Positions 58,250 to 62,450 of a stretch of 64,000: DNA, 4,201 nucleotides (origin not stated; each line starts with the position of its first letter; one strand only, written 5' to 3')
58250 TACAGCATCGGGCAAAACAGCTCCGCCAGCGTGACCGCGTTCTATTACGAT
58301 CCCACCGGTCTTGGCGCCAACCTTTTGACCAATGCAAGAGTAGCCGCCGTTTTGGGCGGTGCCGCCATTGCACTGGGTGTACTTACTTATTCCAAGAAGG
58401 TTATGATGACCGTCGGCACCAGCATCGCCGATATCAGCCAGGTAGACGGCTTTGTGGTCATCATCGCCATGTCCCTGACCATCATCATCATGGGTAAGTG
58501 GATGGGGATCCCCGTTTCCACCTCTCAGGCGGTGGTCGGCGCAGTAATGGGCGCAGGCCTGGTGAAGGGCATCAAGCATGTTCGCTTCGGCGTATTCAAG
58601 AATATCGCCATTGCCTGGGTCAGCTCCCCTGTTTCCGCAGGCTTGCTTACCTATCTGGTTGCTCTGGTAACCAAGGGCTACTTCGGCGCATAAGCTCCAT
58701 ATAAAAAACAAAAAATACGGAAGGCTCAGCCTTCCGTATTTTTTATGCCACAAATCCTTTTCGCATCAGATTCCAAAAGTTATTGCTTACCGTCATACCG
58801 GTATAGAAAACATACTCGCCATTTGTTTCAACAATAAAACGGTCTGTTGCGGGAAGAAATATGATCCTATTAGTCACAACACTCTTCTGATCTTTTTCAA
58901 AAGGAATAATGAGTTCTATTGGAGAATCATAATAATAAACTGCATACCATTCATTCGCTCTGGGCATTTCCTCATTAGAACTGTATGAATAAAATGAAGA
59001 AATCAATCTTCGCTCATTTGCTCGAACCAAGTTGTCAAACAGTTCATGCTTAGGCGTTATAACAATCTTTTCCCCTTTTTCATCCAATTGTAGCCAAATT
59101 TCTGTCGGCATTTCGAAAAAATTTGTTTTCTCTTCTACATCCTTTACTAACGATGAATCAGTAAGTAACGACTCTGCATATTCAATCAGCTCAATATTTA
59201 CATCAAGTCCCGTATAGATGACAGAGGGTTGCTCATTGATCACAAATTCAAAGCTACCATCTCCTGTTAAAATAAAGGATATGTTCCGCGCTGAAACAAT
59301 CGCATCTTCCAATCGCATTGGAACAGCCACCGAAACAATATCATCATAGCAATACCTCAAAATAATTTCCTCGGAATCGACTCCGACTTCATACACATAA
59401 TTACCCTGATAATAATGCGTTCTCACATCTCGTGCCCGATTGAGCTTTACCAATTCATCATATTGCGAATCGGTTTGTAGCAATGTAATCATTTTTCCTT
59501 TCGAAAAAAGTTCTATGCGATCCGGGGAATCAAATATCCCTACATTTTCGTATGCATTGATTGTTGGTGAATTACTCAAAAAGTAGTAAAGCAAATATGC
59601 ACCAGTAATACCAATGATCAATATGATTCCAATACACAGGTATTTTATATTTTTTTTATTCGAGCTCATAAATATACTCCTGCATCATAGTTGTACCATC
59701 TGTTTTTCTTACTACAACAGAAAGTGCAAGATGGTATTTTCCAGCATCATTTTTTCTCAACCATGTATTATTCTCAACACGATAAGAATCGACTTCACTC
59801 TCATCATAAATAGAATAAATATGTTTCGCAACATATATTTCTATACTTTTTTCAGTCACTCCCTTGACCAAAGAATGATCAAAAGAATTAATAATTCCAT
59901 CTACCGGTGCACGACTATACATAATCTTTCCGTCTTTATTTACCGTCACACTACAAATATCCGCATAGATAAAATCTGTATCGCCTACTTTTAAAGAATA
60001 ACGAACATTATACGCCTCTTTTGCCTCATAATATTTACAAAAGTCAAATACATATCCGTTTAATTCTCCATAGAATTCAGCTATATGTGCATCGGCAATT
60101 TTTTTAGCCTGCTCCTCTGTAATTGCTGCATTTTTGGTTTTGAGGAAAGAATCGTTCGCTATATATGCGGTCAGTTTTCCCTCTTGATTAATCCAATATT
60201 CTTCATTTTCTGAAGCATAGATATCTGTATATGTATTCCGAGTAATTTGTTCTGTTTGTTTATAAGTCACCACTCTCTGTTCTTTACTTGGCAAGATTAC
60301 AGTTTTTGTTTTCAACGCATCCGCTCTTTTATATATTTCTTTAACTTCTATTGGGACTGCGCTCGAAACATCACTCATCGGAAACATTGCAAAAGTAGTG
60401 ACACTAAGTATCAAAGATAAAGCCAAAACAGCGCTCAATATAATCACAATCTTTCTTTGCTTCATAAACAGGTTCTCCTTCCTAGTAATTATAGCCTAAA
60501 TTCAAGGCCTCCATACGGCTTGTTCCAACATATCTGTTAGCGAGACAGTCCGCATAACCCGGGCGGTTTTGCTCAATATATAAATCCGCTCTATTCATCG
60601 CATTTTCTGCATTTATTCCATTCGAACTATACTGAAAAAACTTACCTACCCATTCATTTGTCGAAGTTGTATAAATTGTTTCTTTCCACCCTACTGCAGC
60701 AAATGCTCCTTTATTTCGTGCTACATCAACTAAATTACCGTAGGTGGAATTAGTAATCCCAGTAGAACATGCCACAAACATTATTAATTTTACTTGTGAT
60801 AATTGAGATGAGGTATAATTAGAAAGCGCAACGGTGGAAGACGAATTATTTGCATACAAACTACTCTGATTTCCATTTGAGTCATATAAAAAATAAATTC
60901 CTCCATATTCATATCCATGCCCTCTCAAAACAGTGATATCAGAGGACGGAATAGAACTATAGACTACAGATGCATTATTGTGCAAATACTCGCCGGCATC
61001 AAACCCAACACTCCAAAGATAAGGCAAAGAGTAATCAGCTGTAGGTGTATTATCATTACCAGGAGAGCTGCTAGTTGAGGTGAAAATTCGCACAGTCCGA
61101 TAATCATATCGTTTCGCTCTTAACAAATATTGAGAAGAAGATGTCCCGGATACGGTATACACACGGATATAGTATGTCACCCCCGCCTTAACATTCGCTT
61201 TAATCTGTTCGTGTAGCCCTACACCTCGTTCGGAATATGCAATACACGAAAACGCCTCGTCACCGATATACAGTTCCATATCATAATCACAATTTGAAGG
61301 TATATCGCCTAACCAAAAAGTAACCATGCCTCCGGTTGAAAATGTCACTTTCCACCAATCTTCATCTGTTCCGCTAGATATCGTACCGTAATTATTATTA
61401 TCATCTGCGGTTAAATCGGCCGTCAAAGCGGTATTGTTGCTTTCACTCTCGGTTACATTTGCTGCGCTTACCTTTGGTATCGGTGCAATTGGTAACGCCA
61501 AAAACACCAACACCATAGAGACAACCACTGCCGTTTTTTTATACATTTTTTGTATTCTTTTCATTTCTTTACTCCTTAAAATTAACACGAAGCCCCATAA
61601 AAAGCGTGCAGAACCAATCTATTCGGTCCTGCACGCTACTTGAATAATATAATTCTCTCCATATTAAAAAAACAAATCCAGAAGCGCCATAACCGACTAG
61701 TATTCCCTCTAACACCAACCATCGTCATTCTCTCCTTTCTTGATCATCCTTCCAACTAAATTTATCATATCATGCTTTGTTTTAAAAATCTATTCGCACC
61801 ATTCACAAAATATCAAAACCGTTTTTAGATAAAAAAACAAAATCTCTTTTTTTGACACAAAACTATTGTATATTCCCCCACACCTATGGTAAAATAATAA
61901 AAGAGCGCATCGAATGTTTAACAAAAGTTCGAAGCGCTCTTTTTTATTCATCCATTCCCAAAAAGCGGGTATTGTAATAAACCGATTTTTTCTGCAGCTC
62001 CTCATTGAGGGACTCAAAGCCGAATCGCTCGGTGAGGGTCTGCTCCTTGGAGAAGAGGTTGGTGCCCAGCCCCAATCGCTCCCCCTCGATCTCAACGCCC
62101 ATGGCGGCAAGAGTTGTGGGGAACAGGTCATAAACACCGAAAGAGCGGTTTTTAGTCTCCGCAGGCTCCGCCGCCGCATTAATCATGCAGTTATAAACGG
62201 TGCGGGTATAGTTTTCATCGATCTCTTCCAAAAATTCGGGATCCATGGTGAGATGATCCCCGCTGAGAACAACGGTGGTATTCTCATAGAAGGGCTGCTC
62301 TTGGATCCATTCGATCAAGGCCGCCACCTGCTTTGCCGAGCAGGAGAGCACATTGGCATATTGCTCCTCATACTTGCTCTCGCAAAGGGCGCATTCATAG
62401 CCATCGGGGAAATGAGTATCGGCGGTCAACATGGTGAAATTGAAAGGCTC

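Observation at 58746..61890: AT-rich three-gene islet of unknown function between pit and ltaS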

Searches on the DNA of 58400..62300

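Call 10: search_rna_families(source=window, start=58400, end=62300, threshold=evalue, max_evalue=1)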
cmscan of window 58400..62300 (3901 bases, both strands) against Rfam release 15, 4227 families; matches with E-value up to 1: 5.
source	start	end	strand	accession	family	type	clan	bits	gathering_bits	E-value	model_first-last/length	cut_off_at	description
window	61850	61951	+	RF01606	plasmodium_snoR31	Gene; snRNA; snoRNA; HACA-box;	-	27.5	60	0.9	1-145/145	no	small nucleolar RNA snoR31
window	61898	61992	-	RF02397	sau-5971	Gene; sRNA;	-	23.1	90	0.67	1-96/96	no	Staphylococcus sRNA sau-5971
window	61893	61948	+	RF00906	MIR1120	Gene; miRNA;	-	21.9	86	0.59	16-72/87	no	MIR1120/MIR1122 microRNA precursor family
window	61461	61530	-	RF03402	mir-957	Gene; miRNA;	-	21.3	66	0.39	1-77/77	no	mir-957 microRNA precursor family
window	61884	61957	-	RF00906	MIR1120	Gene; miRNA;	-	21.2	86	0.9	1-87/87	no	MIR1120/MIR1122 microRNA precursor family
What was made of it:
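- Tried and rejected: Rfam on the islet and leader found only chance-level hits (call 10).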

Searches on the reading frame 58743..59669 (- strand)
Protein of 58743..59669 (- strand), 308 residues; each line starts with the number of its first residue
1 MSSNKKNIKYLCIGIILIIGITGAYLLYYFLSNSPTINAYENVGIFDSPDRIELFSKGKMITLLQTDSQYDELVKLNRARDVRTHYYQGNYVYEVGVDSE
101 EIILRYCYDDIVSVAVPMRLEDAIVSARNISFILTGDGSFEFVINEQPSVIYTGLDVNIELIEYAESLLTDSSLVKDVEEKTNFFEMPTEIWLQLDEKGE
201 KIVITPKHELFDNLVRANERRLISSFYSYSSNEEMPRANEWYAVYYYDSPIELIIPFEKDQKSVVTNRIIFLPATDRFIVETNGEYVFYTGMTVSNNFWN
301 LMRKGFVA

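Call 3: search_protein_families(library=pfam, proteins=[window:58743-59669:-], max_evalue=1)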
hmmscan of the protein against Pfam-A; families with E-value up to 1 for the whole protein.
window:58743-59669:- (308 aa): 3 families
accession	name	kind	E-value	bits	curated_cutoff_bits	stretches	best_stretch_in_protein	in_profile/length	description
PF23685.1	YtiC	-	0.15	12.6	27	1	286-304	16-33/33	YtiC-like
PF09010.15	AsiA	-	0.18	12.4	25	1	156-227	5-74/85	Anti-Sigma Factor A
PF01881.21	Cas_Cas6_C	-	0.21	12.8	23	0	185-267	13-83/125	CRISPR associated protein Cas6, C-terminal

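Call 4: search_protein_families(library=ncbifam, proteins=[window:58743-59669:-], max_evalue=1)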
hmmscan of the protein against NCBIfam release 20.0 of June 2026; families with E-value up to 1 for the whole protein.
window:58743-59669:- (308 aa): 0 families

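Call 15: find_homologous_proteins(query=window:58743-59669:-, max_evalue=0.01)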
Query window:58743-59669:- (308 aa): 1 proteins with E <= 0.01 among 753 candidates.
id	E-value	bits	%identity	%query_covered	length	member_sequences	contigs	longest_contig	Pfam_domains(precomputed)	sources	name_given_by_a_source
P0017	4.0e-200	681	100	100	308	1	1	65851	-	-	-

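Call 35: search_protein_representatives(protein=window:58743-59669:-)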
Query: 308 residues. Proteins with E-value up to 0.001 (for the whole library): 25; up to 1e-10: 6; up to 1e-30: 5. The best 25 are listed.
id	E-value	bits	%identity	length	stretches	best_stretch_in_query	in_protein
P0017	1.3e-200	681.2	100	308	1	1-308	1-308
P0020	1.1e-60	221.9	44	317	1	11-301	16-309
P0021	1.8e-49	185.0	39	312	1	8-297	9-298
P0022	2.4e-42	161.7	35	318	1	11-304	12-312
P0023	3.9e-38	147.8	36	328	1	9-298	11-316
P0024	3.4e-12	62.7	30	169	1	10-169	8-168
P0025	1.2e-10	57.7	25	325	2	11-213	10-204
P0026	1.2e-10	57.6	29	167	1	6-169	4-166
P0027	1.9e-09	53.7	29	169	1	2-169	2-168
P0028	9.4e-09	51.4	29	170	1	41-170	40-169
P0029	6.6e-08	48.6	34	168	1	9-139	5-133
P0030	4.4e-07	45.9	28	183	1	5-167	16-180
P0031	4.7e-07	45.8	28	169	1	5-169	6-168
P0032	7.3e-06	41.9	25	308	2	10-174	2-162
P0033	3.3e-05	39.8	35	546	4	85-131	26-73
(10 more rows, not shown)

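Call 40: find_encoding_contigs(protein=P0020, flank=8000, max_places=3)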
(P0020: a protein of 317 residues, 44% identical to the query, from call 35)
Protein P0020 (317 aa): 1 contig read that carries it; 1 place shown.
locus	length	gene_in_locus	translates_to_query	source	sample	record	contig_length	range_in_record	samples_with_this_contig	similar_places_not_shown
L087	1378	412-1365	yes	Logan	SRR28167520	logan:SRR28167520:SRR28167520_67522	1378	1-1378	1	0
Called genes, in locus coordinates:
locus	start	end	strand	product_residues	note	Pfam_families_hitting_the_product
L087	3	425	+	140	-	?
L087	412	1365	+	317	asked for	-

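Call 41: find_encoding_contigs(protein=P0022, flank=8000, max_places=3)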
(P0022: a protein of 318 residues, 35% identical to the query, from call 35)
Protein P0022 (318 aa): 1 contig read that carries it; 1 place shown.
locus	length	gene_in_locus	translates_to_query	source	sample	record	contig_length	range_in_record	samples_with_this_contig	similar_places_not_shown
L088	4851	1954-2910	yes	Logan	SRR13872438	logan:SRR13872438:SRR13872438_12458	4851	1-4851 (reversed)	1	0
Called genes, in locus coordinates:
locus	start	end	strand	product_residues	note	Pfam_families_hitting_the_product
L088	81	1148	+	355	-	-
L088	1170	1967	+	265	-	-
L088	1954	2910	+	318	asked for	-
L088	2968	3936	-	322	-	-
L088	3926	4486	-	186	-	PF04542:Sigma70_r2, PF08281:Sigma70_r4_2, PF04545:Sigma70_r4 (weak)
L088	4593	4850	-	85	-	?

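Call 42: find_encoding_contigs(protein=P0024, flank=8000, max_places=4)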
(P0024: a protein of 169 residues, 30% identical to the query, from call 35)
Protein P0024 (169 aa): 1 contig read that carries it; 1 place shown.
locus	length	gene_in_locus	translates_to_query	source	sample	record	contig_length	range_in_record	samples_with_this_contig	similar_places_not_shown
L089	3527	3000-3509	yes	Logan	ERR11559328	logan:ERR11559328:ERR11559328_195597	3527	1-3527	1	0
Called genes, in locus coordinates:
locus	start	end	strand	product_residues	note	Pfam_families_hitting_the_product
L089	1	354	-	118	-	?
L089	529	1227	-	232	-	PF14285:DUF4367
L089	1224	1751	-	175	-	PF07638:Sigma70_ECF (faint), PF04542:Sigma70_r2, PF08281:Sigma70_r4_2, PF04545:Sigma70_r4 (weak)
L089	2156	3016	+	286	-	-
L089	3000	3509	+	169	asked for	-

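Call 43: find_encoding_contigs(protein=P0025, flank=8000, max_places=4)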
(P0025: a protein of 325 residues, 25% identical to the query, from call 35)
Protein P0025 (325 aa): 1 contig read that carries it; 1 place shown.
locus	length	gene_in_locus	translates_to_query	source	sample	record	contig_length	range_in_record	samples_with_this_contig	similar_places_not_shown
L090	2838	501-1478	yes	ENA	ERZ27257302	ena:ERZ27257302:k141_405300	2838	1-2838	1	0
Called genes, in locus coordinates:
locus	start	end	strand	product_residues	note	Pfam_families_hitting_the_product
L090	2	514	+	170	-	?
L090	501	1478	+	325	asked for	-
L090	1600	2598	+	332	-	PF12229:PG_binding_4 (weak), PF04294:VanW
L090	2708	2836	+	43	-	?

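Call 46: predict_structure(alignment_id=A2)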
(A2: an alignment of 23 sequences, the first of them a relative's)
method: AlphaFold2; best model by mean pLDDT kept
length: 308 residues; sequences in the alignment: 23
mean_pLDDT: 87.7   pTM: 0.79
mean pLDDT of the five models: 87.7, 87.6, 86.6, 86.5, 85.4
residues with pLDDT >= 90: 180; 70-90: 97; 50-70: 30; < 50: 1
segments of 3 or more residues with pLDDT < 50: none
pLDDT, mean of each block of 10 residues (from residue 1): 65 93 90 63 93 93 96 97 76 74 94 90 90 94 83 94 97 75 85 86 96 92 83 77 96 91 96 92 93 88 88
secondary structure, 60 per line:
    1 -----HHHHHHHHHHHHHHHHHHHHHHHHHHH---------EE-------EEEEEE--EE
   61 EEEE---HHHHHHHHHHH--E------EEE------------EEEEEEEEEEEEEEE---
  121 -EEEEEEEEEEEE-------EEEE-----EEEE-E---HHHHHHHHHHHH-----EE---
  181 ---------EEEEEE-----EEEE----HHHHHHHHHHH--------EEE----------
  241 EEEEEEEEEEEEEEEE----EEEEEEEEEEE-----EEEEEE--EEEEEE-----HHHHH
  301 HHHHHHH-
elements in order: H6-32 E51-56 E59-64 H68-78 E88-90 E103-117 E122-133 E141-144 E150-153 H159-170 E190-195 E201-204 H209-219 E228-230 E241-256 E261-271 E277-282 E285-290 H296-307

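Call 50: fold_search(model_id=the predicted structure, library=pdb)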
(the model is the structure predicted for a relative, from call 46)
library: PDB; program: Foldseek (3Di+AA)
matches with E <= 10: 557; with E <= 0.001: 1
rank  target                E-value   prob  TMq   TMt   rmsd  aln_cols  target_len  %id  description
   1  9a5d_B                7.4e-05  1.00  0.30  0.21  22.5       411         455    8  Integrative model of WALK-YYCH by crosslinking MS and deep learning (released 2024-09-18)
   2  6d46                  4.8e-03  0.08  0.10  0.09  19.4       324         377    8  Crystal structure of a DNA polymerase III subunit beta DnaN sliding clamp from Rickettsia typhi str. Wilmington (released 2018-05-02)
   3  2fgt                  5.3e-03  0.90  0.30  0.25  18.6       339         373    8  Crystal Structure of YycH from Bacillus subtilis (released 2006-04-25)
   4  6dm6_B                8.3e-03  0.08  0.10  0.09  19.1       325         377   10  Structure of DNA polymerase III subunit beta from Rickettsia conorii in complex with a natural product (released 2019-06-12)
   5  8jbe_C                1.0e-02  0.12  0.12  0.10  17.1       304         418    8  CryoEM Structure of metazoan Mon1-Ccz1-RMC1 complex (released 2024-05-08)
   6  6ptv_A                1.0e-02  0.06  0.10  0.09  19.3       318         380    8  Crystal structure of a DnaN sliding clamp (DNA polymerase III subunit beta) from Rickettsia rickettsii bound to grisel (released 2019-08-07)
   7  6man_A                1.5e-02  0.06  0.09  0.08  18.8       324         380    9  Crystal structure of a DnaN sliding clamp DNA polymerase III subunit beta from Rickettsia bellii RML369-C (released 2018-09-05)
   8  6dlk_B                1.6e-02  0.07  0.10  0.09  19.3       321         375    9  Crystal structure of DNA polymerase III subunit beta from Rickettsia rickettsii (released 2018-10-03)
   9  6dm6_A                1.8e-02  0.06  0.09  0.08  17.6       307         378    8  Structure of DNA polymerase III subunit beta from Rickettsia conorii in complex with a natural product (released 2019-06-12)
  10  8dt6_B                1.9e-02  0.10  0.12  0.11  17.9       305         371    6  Crystal Structure of DNA Polymerase III beta subunit from Elizabethkingia anophelis (released 2022-08-10)
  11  2kdy_MODEL_1_A        2.3e-02  0.14  0.14  0.16  18.2       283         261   10  NMR structure of LP2086-B01 (released 2009-02-17)
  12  9rs9_B                3.9e-02  0.10  0.13  0.11  15.5       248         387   12  Rab23 in complex with Fuzzy-Inturned (released 2025-07-30)
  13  6dlk_A                4.2e-02  0.06  0.10  0.09  19.1       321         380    9  Crystal structure of DNA polymerase III subunit beta from Rickettsia rickettsii (released 2018-10-03)
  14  6ptv_B                4.9e-02  0.06  0.10  0.09  19.1       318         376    8  Crystal structure of a DnaN sliding clamp (DNA polymerase III subunit beta) from Rickettsia rickettsii bound to grisel (released 2019-08-07)
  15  7nru                  5.5e-02  0.08  0.11  0.13  18.6       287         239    9  Structure of a natural chimera of meningococcal factor H binding protein belonging to NL096 strain (released 2022-06-08)
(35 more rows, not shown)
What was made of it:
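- On YycH/YycI family, gene C: All other hits are noise (call 50).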

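Call 55: find_encoding_contigs(protein=P0023, flank=8000, max_places=4)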
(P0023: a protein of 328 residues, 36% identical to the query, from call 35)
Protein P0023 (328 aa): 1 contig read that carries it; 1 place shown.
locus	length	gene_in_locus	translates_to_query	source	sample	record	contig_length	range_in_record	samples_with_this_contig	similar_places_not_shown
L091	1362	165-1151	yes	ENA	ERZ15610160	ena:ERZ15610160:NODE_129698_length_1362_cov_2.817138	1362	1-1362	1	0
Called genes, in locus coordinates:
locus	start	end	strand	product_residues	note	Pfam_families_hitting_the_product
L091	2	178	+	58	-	?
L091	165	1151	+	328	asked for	-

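Call 62: search_protein_families(library=pfam, proteins=[L088:2968-3936:-, L089:529-1227:-], max_evalue=0.001)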
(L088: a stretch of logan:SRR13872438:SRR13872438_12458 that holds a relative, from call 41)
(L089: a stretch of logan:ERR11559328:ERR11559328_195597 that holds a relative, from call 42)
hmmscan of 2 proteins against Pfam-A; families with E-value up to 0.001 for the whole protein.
L088:2968-3936:- (322 aa): 1 family
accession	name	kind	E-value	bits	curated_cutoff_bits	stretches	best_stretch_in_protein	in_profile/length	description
PF03413.25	PepSY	-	0.0002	22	24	0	85-143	1-55/60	Peptidase propeptide and YPEB domain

L089:529-1227:- (232 aa): 1 family
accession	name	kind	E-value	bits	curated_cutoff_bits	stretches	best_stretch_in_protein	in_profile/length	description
PF14285.11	DUF4367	-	2e-09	38.3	22.1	1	129-230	4-110/110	Domain of unknown function (DUF4367)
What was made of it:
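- ECF sigma plus anti-sigma-like genes lie beside the trio in L088 and beside the B-C pair in L089 (calls 41, 42, 62).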

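Call 65: search_protein_families(library=padloc, proteins=[window:58743-59669:-], max_evalue=0.1)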
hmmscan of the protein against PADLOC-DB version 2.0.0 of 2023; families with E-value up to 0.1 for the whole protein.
window:58743-59669:- (308 aa): 0 families
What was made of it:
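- No recognised polymorphic-toxin trafficking or pre-toxin domain is present, and there is no PADLOC or immunity-family hit (calls 3, 4, 65).
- Tried and rejected: NCBIfam and PADLOC found nothing (calls 4, 65).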

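Call 81: search_solved_structures(query=A2, max_evalue=10)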
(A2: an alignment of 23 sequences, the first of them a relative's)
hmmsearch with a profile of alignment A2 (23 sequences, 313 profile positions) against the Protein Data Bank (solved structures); distinct sequences matched with E-value up to 10: 2.
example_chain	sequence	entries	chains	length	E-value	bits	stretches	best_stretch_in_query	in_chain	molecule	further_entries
6c1z_A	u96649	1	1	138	0.02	17.2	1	183-249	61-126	Lipid Binding Protein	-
9rfu_A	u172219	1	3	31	1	11.6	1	6-27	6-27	Siderophore export accessory protein MmpS5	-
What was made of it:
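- On YycH/YycI family, gene C: No PDB sequence hit (call 81).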

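Call 82: search_protein_families(library=pfam, alignment_id=A2, max_evalue=0.1)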
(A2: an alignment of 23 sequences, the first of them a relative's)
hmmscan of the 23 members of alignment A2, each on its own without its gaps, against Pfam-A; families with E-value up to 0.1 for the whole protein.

A. member 1, P0017 (308 aa): 0 families

B. families by the number of members that match (of 23 scanned): 12 families
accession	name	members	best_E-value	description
PF05423.18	Mycobact_memb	3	0.004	Mycobacterium membrane protein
PF01881.21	Cas_Cas6_C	3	0.0058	CRISPR associated protein Cas6, C-terminal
PF14285.11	DUF4367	1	0.0068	Domain of unknown function (DUF4367)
PF14068.11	YuiB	1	0.0097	Putative membrane protein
PF09911.14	DUF2140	1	0.013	Uncharacterized protein conserved in bacteria (DUF2140)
PF11807.13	UstYa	1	0.013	Mycotoxin biosynthesis protein UstYa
PF16873.10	AbiGii_2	1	0.03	Putative abortive phage resistance protein AbiGii toxin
PF25630.1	Phycodna_minor_capsid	1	0.037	Phycodnaviridae minor capsid protein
PF11337.13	DUF3139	1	0.043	Protein of unknown function (DUF3139)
PF11368.13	DUF3169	1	0.05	Protein of unknown function (DUF3169)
PF08269.17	dCache_2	1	0.062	Cache domain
PF11714.13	Inhibitor_I53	1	0.077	Thrombin inhibitor Madanin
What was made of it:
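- On YycH/YycI family, gene C: No Pfam hit in 23 members (calls 3, 82).
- Closest known: YycH/YycI accessory proteins of the WalK kinase. Different: There is no sequence similarity and no Pfam YycH/YycI hit (calls 3, 81, 82).
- The YycH similarity is weak and has no sequence support (calls 81, 82).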
